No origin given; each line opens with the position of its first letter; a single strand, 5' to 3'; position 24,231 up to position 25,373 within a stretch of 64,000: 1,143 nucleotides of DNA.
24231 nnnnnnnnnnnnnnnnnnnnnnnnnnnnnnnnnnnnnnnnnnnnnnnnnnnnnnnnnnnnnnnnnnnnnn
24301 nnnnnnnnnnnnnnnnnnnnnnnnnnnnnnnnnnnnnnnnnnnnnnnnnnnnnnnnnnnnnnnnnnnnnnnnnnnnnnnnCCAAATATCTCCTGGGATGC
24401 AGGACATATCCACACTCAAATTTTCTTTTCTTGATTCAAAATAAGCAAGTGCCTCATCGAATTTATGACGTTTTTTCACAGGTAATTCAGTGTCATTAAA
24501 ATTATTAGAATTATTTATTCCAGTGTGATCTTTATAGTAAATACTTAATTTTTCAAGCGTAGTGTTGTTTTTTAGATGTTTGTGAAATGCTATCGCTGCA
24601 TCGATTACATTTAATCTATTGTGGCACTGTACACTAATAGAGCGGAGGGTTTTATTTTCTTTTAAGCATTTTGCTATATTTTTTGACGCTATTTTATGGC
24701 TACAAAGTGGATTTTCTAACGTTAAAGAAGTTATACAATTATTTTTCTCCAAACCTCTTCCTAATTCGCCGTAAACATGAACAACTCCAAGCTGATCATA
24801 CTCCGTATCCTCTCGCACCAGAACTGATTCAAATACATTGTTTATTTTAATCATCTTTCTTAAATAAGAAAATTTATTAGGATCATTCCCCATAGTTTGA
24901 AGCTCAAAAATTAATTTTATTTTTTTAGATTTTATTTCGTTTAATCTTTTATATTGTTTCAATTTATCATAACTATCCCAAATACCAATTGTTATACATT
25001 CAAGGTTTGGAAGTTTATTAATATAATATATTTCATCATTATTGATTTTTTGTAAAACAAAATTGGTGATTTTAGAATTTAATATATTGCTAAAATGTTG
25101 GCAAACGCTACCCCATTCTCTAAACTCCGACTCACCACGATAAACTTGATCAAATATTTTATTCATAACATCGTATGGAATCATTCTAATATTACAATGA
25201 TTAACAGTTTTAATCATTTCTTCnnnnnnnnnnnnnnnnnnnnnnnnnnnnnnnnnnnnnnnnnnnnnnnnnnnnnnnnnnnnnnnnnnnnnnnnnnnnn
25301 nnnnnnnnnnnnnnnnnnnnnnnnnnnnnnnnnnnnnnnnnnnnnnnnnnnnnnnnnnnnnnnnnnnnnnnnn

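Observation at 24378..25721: One protein combining a signal peptide, Sel1 repeats, an F-box-like motif and RNI-type leucine-rich repeats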

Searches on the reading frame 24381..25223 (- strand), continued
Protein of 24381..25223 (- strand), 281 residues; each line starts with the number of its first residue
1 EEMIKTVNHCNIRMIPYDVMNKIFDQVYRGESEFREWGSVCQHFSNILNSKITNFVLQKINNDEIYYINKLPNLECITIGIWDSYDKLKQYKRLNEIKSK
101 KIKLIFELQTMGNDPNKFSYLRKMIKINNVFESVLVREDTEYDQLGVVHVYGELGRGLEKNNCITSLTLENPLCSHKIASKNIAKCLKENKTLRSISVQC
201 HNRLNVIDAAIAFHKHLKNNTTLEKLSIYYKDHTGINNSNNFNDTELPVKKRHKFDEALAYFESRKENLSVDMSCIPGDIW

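Call 79: fold_search(model_id=the predicted structure, library=viral)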
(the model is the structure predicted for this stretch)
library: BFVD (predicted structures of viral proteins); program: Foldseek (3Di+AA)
matches with E <= 10: 708; with E <= 0.001: 6
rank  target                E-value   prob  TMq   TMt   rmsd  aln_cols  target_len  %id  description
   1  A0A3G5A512            1.9e-05  1.00  0.37  0.25   8.0       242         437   10  Leucine-rich repeat protein [Homavirus sp.]
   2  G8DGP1                7.2e-05  1.00  0.34  0.30  15.1       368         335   11  (no name in the UniProt tables at hand)
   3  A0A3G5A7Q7            7.7e-05  1.00  0.34  0.26   9.1       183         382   17  Leucine-rich repeat protein [Homavirus sp.]
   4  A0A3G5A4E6            2.1e-04  0.98  0.27  0.25   9.7       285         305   11  Leucine-rich repeat protein [Homavirus sp.]
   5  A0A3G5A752            4.5e-04  1.00  0.35  0.24   8.0       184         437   17  Uncharacterized protein [Hyperionvirus sp.]
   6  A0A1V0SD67            9.2e-04  1.00  0.41  0.31   6.4       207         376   16  Leucine-rich repeat protein [Indivirus ILV1]
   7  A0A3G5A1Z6            1.2e-03  1.00  0.37  0.24   7.4       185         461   13  Uncharacterized protein [Harvfovirus sp.]
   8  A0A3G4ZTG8            2.0e-03  1.00  0.38  0.26   8.9       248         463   16  Uncharacterized protein [Edafosvirus sp.]
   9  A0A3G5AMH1            2.5e-03  1.00  0.37  0.21   4.9       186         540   12  F-box domain-containing protein [Sylvanvirus sp.]
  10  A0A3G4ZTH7            2.8e-03  1.00  0.37  0.27   4.9       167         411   18  Uncharacterized protein [Edafosvirus sp.]
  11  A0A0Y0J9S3            3.0e-03  0.97  0.37  0.33  10.6       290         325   11  RpoD-like protein [Glossina hytrovirus (isolate Glossina pallidipes/Ethiopia/Seibersdorf/-)]
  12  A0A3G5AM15            3.0e-03  0.69  0.26  0.22  19.4       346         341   12  F-box domain-containing protein [Sylvanvirus sp.]
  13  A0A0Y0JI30            4.9e-03  0.84  0.29  0.35  12.9       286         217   10  Uncharacterized protein [Glossina hytrovirus (isolate Glossina pallidipes/Ethiopia/Seibersdorf/-)]
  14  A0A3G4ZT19            5.5e-03  0.96  0.35  0.34  16.3       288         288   14  Uncharacterized protein [Barrevirus sp.]
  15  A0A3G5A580            5.5e-03  0.63  0.23  0.21  12.0       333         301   11  Leucine-rich repeat protein [Homavirus sp.]
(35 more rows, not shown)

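Call 81: list_cluster_members(proteins=[P0079, P0083, P0084, P0094, P0097, P0096, P0073, P0074, P0075, P0077])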
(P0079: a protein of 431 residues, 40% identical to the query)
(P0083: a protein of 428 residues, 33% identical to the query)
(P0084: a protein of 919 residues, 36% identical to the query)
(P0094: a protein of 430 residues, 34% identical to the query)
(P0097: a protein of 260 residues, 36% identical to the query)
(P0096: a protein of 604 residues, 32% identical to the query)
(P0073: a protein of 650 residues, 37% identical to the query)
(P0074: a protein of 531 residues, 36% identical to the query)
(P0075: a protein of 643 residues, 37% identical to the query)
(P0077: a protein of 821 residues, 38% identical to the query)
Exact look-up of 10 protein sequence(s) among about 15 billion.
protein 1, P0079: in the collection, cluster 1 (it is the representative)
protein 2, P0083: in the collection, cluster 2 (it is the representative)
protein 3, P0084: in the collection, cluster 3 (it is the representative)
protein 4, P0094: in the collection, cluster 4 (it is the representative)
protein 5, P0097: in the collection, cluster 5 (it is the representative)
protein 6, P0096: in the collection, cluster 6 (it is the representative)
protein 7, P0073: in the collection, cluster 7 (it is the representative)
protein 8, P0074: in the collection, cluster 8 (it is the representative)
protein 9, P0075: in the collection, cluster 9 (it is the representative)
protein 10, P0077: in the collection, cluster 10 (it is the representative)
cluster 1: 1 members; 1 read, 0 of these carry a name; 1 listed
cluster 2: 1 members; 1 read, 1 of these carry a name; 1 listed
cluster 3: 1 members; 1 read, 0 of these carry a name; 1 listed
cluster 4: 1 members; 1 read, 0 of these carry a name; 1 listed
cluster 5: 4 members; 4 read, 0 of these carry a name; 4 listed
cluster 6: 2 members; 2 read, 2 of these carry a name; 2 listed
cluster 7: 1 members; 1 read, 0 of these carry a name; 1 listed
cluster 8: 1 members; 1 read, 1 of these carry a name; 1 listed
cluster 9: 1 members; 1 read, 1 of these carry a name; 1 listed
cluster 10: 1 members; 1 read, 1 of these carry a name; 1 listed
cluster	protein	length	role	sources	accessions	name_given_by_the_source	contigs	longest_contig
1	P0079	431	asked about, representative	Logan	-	-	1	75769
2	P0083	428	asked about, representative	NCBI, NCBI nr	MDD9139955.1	MAG: hypothetical protein NQ127_03450 [Candidatus Cardinium sp.] | hypothetical protein [Candidatus Cardinium sp.]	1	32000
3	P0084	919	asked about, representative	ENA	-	-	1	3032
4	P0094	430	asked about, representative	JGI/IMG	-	-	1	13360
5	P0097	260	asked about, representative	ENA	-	-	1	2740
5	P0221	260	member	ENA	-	-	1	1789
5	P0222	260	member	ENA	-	-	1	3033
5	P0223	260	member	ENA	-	-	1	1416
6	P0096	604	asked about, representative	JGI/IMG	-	Ran GTPase-activating protein (RanGAP) involved in mRNA processing and transport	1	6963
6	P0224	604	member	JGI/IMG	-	Ran GTPase-activating protein (RanGAP) involved in mRNA processing and transport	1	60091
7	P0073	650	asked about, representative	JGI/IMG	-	-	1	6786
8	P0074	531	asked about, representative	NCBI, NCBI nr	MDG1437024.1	MAG: hypothetical protein P8P83_04545 [Rickettsiaceae bacterium] | hypothetical protein [Rickettsiaceae bacterium]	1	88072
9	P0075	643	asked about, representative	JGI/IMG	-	Ran GTPase-activating protein (RanGAP) involved in mRNA processing and transport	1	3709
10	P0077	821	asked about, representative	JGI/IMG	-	Ran GTPase-activating protein (RanGAP) involved in mRNA processing and transport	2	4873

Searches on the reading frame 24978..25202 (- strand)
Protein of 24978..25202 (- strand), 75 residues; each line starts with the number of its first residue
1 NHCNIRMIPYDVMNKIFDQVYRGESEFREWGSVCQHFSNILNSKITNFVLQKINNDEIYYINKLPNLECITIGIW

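Call 23: search_protein_families(library=pfam, proteins=[window:24978-25202:-], max_evalue=10)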
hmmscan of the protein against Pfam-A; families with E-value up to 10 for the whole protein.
seq(75 aa): 0 families
